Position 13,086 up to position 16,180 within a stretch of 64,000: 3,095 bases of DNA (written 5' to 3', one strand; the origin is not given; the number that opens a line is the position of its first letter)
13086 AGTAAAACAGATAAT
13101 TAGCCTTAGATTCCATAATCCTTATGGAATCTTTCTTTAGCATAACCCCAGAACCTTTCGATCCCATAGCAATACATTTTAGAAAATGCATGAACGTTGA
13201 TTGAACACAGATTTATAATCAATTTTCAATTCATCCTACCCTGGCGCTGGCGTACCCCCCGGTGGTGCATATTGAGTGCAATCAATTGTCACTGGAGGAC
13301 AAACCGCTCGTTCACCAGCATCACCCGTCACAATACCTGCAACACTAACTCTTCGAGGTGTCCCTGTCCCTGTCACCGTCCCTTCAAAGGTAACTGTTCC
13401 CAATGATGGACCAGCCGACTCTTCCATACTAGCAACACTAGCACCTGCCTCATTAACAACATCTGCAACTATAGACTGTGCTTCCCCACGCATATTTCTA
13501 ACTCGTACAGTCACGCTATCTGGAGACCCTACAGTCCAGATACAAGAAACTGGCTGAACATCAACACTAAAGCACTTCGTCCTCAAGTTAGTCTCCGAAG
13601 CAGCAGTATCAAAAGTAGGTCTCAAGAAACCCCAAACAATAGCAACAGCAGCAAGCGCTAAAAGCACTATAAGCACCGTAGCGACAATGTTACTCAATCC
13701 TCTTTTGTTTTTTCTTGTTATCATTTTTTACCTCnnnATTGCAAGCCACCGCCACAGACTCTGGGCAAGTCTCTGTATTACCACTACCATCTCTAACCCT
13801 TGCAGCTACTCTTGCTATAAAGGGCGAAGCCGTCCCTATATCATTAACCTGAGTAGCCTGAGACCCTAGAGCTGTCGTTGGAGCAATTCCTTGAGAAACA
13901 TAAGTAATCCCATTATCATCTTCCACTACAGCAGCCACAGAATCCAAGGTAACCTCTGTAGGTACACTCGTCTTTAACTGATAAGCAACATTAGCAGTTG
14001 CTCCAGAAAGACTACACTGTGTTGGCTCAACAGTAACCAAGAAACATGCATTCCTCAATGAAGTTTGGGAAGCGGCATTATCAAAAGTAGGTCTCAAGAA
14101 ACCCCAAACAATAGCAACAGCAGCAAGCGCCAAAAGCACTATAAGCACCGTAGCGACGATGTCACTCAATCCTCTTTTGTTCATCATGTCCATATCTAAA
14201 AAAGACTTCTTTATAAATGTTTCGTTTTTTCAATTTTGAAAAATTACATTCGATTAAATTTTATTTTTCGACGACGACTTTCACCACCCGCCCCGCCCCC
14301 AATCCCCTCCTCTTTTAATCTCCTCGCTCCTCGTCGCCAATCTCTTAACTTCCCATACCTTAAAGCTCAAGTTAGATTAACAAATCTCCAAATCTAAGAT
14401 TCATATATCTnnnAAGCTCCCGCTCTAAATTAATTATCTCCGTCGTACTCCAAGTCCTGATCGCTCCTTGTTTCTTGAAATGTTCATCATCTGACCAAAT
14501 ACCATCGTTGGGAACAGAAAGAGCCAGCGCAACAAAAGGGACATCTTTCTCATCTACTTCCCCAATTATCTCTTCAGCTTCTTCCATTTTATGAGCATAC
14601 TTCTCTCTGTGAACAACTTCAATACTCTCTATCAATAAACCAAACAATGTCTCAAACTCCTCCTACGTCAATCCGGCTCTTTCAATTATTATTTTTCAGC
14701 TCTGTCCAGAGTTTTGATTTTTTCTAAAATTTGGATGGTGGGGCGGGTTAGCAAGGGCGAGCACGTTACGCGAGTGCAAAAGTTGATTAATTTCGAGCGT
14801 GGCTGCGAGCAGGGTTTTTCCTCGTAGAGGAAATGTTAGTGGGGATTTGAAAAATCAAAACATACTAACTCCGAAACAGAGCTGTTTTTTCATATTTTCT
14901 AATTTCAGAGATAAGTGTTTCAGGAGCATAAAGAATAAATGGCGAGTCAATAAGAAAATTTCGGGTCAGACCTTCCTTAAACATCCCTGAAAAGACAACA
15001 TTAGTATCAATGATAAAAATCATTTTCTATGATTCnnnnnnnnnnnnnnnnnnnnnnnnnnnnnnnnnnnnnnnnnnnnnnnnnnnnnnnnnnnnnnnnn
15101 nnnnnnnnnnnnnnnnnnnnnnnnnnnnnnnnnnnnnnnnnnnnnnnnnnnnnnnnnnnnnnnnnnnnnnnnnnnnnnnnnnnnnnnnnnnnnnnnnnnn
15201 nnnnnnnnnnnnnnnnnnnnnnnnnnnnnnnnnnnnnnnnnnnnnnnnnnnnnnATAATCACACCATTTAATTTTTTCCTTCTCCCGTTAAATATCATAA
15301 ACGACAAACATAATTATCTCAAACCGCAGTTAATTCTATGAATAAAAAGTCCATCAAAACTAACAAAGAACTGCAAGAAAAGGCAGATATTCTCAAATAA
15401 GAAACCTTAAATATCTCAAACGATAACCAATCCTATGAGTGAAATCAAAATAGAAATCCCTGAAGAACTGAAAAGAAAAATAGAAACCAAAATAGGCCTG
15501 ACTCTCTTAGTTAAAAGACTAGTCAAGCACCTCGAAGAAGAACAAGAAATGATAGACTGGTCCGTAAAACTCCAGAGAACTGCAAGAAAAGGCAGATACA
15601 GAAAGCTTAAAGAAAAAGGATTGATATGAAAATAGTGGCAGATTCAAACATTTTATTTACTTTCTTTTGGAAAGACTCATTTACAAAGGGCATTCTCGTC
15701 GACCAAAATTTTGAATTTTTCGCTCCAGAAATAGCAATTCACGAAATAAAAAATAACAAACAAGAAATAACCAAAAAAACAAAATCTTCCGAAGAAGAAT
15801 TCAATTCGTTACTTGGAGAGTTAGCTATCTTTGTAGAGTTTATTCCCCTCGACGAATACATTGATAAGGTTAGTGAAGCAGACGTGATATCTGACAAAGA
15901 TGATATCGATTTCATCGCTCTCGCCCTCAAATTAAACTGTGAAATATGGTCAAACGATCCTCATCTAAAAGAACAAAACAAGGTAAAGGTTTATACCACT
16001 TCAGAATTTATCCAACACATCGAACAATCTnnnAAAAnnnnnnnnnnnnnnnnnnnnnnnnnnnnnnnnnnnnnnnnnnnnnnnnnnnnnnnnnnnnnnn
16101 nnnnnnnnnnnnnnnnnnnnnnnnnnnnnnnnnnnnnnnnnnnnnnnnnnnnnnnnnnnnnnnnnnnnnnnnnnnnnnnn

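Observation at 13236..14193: Tandem pilin-like genes with near-identical 5' ends and unrelated C-terminal domains: a candidate pilin variation cassette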

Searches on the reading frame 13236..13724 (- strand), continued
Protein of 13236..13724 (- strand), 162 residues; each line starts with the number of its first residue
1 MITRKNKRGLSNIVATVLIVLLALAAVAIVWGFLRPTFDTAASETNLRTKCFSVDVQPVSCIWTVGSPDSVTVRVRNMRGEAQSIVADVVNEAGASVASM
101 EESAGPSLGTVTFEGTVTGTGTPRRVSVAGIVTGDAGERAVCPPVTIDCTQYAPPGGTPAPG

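Call 45: fold_search(model_id=the predicted structure, library=pdb)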
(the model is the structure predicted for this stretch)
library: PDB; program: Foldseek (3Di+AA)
matches with E <= 10: 1947; with E <= 0.001: 8
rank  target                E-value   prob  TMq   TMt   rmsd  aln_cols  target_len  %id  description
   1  2p9r_A                3.0e-04  1.00  0.33  0.46   6.0       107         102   17  Human alpha2-macroglogulin is composed of multiple domains, as predicted by homology with complement component C3 (released 2007-08-21)
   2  8gul_A                3.8e-04  1.00  0.41  0.17   5.5       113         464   12  Chitin-active AA10 LPMO (GbpA) complexed with Cu(II) from Vibrio campbellii (released 2023-06-21)
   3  2xwx_A                4.8e-04  1.00  0.40  0.20   4.3       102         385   12  Vibrio cholerae colonization factor GbpA crystal structure (released 2011-11-16)
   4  2p9r_B                4.8e-04  1.00  0.32  0.46   5.4       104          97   16  Human alpha2-macroglogulin is composed of multiple domains, as predicted by homology with complement component C3 (released 2007-08-21)
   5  9qk2_F                5.4e-04  1.00  0.36  0.12   5.8       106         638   14  Structure of the Complement classical and lectin pathway C3 convertase in complex with substrate C3 (released 2025-12-24)
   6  1tza_A                6.4e-04  0.93  0.26  0.29   8.7       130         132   11  X-ray structure of Northeast Structural Genomics Consortium target SoR45 (released 2004-07-27)
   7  9u61_C                6.8e-04  1.00  0.35  0.12   5.8       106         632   14  CP/MBL pathways C3 convertase C4b2a and C3 complex (released 2026-01-14)
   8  1tza_B                7.6e-04  0.99  0.30  0.34   7.2       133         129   15  X-ray structure of Northeast Structural Genomics Consortium target SoR45 (released 2004-07-27)
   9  8uh2_A                1.1e-03  1.00  0.36  0.12   5.3       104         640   13  Complex of C3b with the inhibitor albicin (released 2024-05-08)
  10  8uin_G                1.4e-03  1.00  0.36  0.12   5.3       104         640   13  Structure of the C3bBb-albicin complex (released 2024-05-08)
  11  7zgj_A                1.6e-03  1.00  0.35  0.12   5.7       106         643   14  Trypanosoma brucei gambiense ISG65 in complex with human complement component C3 (released 2023-04-05)
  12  8eok_G                1.6e-03  1.00  0.35  0.12   5.5       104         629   13  Structure of the C3bB proconvertase in complex with lufaxin and factor Xa (released 2023-08-30)
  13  9u62_E                1.7e-03  1.00  0.36  0.06   5.6       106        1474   14  AP pathways C3 convertase C3bBbP and C3 complex (released 2026-01-14)
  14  8cem_F                2.0e-03  1.00  0.36  0.12   5.6       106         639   15  Structure of bovine native C3, re-refinement (released 2023-04-05)
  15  6rur_A                2.0e-03  1.00  0.36  0.12   5.3       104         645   13  Structure of the SCIN stabilized C3bBb convertase bound to properdin (released 2019-08-21)
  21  6w8u_A                3.2e-03  0.98  0.31  0.35   9.6       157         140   13  Cryo-EM of the Pyrobaculum arsenaticum pilus (released 2020-07-08)
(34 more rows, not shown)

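Call 53: find_related_loci(query=A2, collection=metagenome_contigs, flank=2500)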
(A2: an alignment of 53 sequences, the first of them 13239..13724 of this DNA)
Query A2 (162 aa) in metagenome_contigs; peptide patterns used: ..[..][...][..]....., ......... (x = any residue, [..] = any of these).
600 stretches matched a pattern (row limit reached: there are more); 34 encode a relative of the query (tblastn E <= 1e-3); 33 distinct loci.
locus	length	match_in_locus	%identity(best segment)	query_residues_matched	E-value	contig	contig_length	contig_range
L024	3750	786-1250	55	1-155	7e-52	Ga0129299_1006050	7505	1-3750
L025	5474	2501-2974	53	5-155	9e-42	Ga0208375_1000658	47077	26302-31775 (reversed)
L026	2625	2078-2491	40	6-150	9e-27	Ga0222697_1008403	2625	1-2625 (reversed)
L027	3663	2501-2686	73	6-67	4e-26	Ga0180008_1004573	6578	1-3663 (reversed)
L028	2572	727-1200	39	2-146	3e-25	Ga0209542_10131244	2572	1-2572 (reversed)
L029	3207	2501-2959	33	1-149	2e-22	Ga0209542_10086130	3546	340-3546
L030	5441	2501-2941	36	6-150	4e-22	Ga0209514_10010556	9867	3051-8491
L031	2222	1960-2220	53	6-92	1e-21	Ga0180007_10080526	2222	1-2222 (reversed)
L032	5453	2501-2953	42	7-154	2e-21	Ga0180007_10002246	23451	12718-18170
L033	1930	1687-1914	53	2-76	1e-20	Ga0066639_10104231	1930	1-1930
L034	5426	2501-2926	43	1-142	4e-24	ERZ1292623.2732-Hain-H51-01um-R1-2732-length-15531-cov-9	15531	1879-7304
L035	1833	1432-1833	45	2-137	4e-20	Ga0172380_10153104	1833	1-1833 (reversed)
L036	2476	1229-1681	34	6-149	8e-19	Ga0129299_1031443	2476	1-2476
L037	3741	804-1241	35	4-149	1e-18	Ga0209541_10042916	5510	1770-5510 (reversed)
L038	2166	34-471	33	5-142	3e-18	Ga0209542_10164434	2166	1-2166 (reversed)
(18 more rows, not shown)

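Call 64: search_solved_structures(query=A2, max_evalue=1)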
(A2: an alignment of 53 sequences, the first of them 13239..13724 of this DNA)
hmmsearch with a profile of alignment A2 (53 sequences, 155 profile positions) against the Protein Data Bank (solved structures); distinct sequences matched with E-value up to 1: 2.
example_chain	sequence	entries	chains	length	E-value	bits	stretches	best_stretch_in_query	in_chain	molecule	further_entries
8fk7_A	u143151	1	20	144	0.017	18.7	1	5-95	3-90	Flagellin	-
7au7_A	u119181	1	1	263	0.61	13.6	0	74-120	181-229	Serine/threonine receptor-like kinase NFP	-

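Call 75: search_protein_families(library=pfam, proteins=[L022:3605-4792:+, L007:4993-5679:+, L003:5992-6666:+], max_evalue=0.01)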
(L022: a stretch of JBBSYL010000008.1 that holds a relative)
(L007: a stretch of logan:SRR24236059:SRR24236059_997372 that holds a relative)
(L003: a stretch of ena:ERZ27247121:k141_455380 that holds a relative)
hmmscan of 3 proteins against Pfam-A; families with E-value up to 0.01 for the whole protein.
L022:3605-4792:+ (396 aa): 3 families
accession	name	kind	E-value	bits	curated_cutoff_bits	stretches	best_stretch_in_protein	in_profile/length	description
PF13385.13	Laminin_G_3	-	1.9e-21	77.3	27.6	1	217-388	1-151/151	Concanavalin A-like lectin/glucanases superfamily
PF02210.31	Laminin_G_2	-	6.2e-05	23.9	22.9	1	297-377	43-123/126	Laminin G domain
PF19649.4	DUF6152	-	0.0027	18.2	27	1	307-364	39-95/98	Family of unknown function (DUF6152)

L007:4993-5679:+ (228 aa): 0 families

L003:5992-6666:+ (224 aa): 0 families

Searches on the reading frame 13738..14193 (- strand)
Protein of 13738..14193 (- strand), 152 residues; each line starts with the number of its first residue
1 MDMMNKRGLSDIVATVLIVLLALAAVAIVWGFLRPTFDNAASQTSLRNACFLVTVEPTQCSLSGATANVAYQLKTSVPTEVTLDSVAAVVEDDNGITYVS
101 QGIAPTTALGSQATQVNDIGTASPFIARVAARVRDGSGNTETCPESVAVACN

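Call 8: search_protein_families(library=pfam, proteins=[window:13738-14193:-], max_evalue=0.01)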
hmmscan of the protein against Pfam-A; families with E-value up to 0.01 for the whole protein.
window:13738-14193:- (152 aa): 0 families

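Call 9: search_protein_families(library=ncbifam, proteins=[window:13738-14193:-], max_evalue=10)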
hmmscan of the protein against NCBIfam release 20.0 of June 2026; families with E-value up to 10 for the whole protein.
window:13738-14193:- (152 aa): 5 families
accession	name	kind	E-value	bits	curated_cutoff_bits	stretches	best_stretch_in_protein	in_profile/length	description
NF046073.1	UpsA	equivalog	4.9e-06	26.7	130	1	6-109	1-98/136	pilin subunit UpsA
TIGR02537.2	arch_flag_Nterm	domain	0.0015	18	20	1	5-32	1-28/33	archaellin/type IV pilin N-terminal domain-containing protein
NF033598.2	elast_bind_EbpS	equivalog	0.017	14.1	300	1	4-38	299-333/498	elastin-binding protein EbpS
NF053671.1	bindosome_BasC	exception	0.03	14.2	260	1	1-30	1-30/140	bindosome assembly system protein BasC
NF002336.0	PRK01294.1-4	equivalog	0.15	11.1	542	1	16-90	11-85/343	lipase secretion chaperone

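Call 10: search_protein_families(library=pfam, proteins=[window:13738-14193:-], max_evalue=10)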
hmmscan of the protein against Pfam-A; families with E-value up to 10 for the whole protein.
window:13738-14193:- (152 aa): 0 families

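Call 66: predict_structure(alignment_id=A3)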
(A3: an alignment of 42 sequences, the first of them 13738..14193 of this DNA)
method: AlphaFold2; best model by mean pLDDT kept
length: 152 residues; sequences in the alignment: 42
mean_pLDDT: 91.7   pTM: 0.72
mean pLDDT of the five models: 91.7, 91.5, 91.3, 90.8, 90.5
residues with pLDDT >= 90: 115; 70-90: 30; 50-70: 7; < 50: 0
segments of 3 or more residues with pLDDT < 50: none
pLDDT, mean of each block of 10 residues (from residue 1): 68 93 95 89 91 95 95 90 95 95 93 95 92 93 95 91
secondary structure, 60 per line:
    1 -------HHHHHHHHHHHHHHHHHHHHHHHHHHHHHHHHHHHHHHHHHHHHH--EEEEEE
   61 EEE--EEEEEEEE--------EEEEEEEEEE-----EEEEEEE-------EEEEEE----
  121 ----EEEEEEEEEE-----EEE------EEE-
elements in order: H8-52 E55-63 E66-73 E82-91 E97-103 E111-116 E125-134 E140-142 E149-151

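Call 69: fold_search(model_id=the predicted structure, library=pdb)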
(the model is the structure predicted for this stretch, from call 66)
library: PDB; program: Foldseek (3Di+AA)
matches with E <= 10: 1820; with E <= 0.001: 13
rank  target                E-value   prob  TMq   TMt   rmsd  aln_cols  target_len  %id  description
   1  1tza_A                2.6e-04  1.00  0.33  0.37   7.1       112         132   17  X-ray structure of Northeast Structural Genomics Consortium target SoR45 (released 2004-07-27)
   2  9nms_A                3.6e-04  1.00  0.39  0.23   7.7       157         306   16  R162Q mutant of inwardly rectifying potassium channel Kir7.1 (released 2026-01-28)
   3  9nmt_A                5.5e-04  1.00  0.34  0.21   9.4       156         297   17  ML418 bound inwardly rectifying potassium channel Kir7.1 R162Q mutant (released 2026-01-28)
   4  6zlx                  6.1e-04  1.00  0.35  0.24  15.8       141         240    9  The structure of the ClpX-associated factor PDIP38 (released 2021-07-14)
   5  8fk7_A                6.5e-04  1.00  0.44  0.48   6.9       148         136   19  Structure of the Pyrobaculum calidifontis flagellar-like archaeal type IV pilus (released 2023-06-28)
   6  1tza_B                6.8e-04  1.00  0.38  0.43   6.1       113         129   16  X-ray structure of Northeast Structural Genomics Consortium target SoR45 (released 2004-07-27)
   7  2ic2_B                8.0e-04  1.00  0.40  0.50   4.6       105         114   11  Crystal Structure of the First FNIII Domain of Ihog (released 2006-10-24)
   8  4p94_B                8.0e-04  1.00  0.31  0.35   7.3       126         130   15  The crystal structure of the soluble domain of Sulfolobus acidocaldarius FlaF (residues 35-164) (released 2015-04-22)
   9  4fxt_C                8.4e-04  1.00  0.49  0.40   4.3       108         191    9  Crystal structure of a DUF3823 family protein (BACOVA_02663) from Bacteroides ovatus ATCC 8483 at 2.77 A resolution (released 2012-07-25)
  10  4fxt_A                8.4e-04  1.00  0.48  0.39   4.3       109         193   10  Crystal structure of a DUF3823 family protein (BACOVA_02663) from Bacteroides ovatus ATCC 8483 at 2.77 A resolution (released 2012-07-25)
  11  4fxt_M                8.4e-04  1.00  0.48  0.39   4.3       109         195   10  Crystal structure of a DUF3823 family protein (BACOVA_02663) from Bacteroides ovatus ATCC 8483 at 2.77 A resolution (released 2012-07-25)
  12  6z9c                  9.4e-04  1.00  0.35  0.23  15.6       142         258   10  Structure of human POLDIP2, a multifaceted adaptor protein in metabolism and genome stability (released 2020-06-17)
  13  9pr5_A                9.4e-04  1.00  0.33  0.21   9.6       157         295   16  Cryo-EM structure of the human inward-rectifier potassium 7.1 channel (Kir7.1) extended state (released 2026-02-25)
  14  4fxt_F                1.3e-03  1.00  0.48  0.38   4.4       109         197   10  Crystal structure of a DUF3823 family protein (BACOVA_02663) from Bacteroides ovatus ATCC 8483 at 2.77 A resolution (released 2012-07-25)
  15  4fxt_N                1.4e-03  1.00  0.48  0.40   4.3       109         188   10  Crystal structure of a DUF3823 family protein (BACOVA_02663) from Bacteroides ovatus ATCC 8483 at 2.77 A resolution (released 2012-07-25)
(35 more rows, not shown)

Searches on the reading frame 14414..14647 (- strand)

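Call 8: search_protein_families(library=pfam, proteins=[window:14414-14647:-], max_evalue=0.01)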
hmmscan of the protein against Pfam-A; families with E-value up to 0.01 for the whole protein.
window:14414-14647:- (78 aa): 1 family
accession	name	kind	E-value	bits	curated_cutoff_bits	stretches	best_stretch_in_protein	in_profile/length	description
PF10130.15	PIN_2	-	8.2e-15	55.6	22.4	1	4-71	63-128/133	PIN domain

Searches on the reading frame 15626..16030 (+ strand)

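Call 8: search_protein_families(library=pfam, proteins=[window:15626-16030:+], max_evalue=0.01)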
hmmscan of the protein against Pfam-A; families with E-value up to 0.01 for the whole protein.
window:15626-16030:+ (135 aa): 1 family
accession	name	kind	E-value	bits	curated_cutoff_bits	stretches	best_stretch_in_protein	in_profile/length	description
PF10130.15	PIN_2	-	1.6e-20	74.1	22.4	1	4-115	1-116/133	PIN domain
